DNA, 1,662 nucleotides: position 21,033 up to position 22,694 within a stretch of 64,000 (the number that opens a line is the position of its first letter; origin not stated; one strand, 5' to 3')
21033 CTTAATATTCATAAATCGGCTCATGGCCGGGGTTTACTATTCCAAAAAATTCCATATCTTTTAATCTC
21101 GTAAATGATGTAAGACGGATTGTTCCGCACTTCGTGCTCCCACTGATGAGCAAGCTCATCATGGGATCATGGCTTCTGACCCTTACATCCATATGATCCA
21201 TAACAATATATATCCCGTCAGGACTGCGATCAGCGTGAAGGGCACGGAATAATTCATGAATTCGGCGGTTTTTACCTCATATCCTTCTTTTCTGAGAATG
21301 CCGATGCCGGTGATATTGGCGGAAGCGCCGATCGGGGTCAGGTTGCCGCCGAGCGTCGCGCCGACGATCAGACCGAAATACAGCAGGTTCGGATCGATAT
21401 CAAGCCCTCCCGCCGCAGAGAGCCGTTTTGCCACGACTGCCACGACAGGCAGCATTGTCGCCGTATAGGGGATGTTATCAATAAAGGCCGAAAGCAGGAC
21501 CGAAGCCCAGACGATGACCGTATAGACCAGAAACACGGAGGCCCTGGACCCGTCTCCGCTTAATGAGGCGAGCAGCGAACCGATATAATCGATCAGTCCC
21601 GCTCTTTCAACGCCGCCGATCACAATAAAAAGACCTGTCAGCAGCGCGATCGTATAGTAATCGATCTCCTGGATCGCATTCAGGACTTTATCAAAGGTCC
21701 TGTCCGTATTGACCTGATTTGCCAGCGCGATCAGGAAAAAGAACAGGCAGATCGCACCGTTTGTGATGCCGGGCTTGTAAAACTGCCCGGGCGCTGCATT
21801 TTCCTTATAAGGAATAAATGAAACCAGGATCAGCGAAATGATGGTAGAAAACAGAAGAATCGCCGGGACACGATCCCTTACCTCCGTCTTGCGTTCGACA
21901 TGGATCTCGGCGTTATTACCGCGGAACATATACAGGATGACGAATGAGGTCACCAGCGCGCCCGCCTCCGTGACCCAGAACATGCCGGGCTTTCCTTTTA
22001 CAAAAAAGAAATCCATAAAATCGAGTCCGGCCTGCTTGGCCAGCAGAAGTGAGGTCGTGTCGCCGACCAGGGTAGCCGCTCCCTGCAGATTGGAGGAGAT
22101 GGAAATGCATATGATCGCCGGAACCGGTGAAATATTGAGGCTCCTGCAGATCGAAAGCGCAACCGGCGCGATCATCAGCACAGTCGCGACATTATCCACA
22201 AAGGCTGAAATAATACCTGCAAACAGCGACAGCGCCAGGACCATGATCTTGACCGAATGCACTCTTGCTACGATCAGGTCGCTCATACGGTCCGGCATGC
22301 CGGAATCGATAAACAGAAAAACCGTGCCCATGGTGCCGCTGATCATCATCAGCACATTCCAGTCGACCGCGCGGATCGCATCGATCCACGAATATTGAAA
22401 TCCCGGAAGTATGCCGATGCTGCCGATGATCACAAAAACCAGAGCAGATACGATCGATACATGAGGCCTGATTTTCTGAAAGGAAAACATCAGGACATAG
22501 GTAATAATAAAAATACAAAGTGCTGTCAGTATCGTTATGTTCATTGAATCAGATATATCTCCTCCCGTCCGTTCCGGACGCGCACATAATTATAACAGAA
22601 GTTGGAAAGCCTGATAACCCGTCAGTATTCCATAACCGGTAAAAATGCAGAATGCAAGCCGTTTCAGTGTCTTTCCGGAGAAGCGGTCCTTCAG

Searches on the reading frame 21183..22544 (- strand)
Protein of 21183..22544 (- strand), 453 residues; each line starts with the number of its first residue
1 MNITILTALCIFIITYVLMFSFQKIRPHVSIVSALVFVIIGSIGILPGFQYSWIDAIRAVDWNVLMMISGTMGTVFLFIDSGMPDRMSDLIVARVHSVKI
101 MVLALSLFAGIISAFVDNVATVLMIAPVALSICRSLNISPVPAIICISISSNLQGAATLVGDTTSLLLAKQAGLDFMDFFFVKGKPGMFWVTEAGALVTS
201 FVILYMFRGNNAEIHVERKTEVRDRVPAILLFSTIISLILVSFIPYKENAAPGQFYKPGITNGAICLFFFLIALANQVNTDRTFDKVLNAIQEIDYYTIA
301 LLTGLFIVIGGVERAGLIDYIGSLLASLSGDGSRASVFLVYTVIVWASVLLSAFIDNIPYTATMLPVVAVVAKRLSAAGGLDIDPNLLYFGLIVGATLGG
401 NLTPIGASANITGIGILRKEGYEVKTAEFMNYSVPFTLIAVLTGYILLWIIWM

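Call 72: search_protein_families(library=pfam, proteins=[window:21183-22544:-], max_evalue=0.00001)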
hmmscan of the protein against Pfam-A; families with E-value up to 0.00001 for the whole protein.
window:21183-22544:- (453 aa): 2 families
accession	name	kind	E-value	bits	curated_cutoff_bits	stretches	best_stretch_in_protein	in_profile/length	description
PF03600.22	CitMHS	-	5.1e-53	180.8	31.9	1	18-395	2-336/336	Citrate transporter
PF02040.21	ArsB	-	8.5e-07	29.1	22.2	1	92-450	84-421/423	Arsenical pump membrane protein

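Call 77: find_encoding_contigs(protein=window:21183-22544:-, flank=1500, max_places=10)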
Protein window:21183-22544:- (453 aa): 4 contigs read that carry it; 2 places shown.
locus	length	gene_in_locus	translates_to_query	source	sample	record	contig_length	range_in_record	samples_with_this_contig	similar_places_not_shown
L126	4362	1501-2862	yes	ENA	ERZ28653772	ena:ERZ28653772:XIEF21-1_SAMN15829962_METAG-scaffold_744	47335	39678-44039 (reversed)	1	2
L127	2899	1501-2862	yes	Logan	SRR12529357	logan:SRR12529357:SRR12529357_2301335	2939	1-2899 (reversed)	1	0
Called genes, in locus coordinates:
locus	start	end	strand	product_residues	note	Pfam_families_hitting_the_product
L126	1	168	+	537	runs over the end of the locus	PF01293:PEPCK_ATP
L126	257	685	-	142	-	-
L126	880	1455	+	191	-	PF01169:GDT1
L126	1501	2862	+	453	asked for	PF02040:ArsB (weak), PF03600:CitMHS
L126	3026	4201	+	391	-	PF00390:malic, PF03949:Malic_M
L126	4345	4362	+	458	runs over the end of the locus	PF00206:Lyase_1, PF10415:FumaraseC_C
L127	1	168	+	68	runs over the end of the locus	?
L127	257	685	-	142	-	-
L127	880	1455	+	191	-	PF01169:GDT1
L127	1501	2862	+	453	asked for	PF02040:ArsB (weak), PF03600:CitMHS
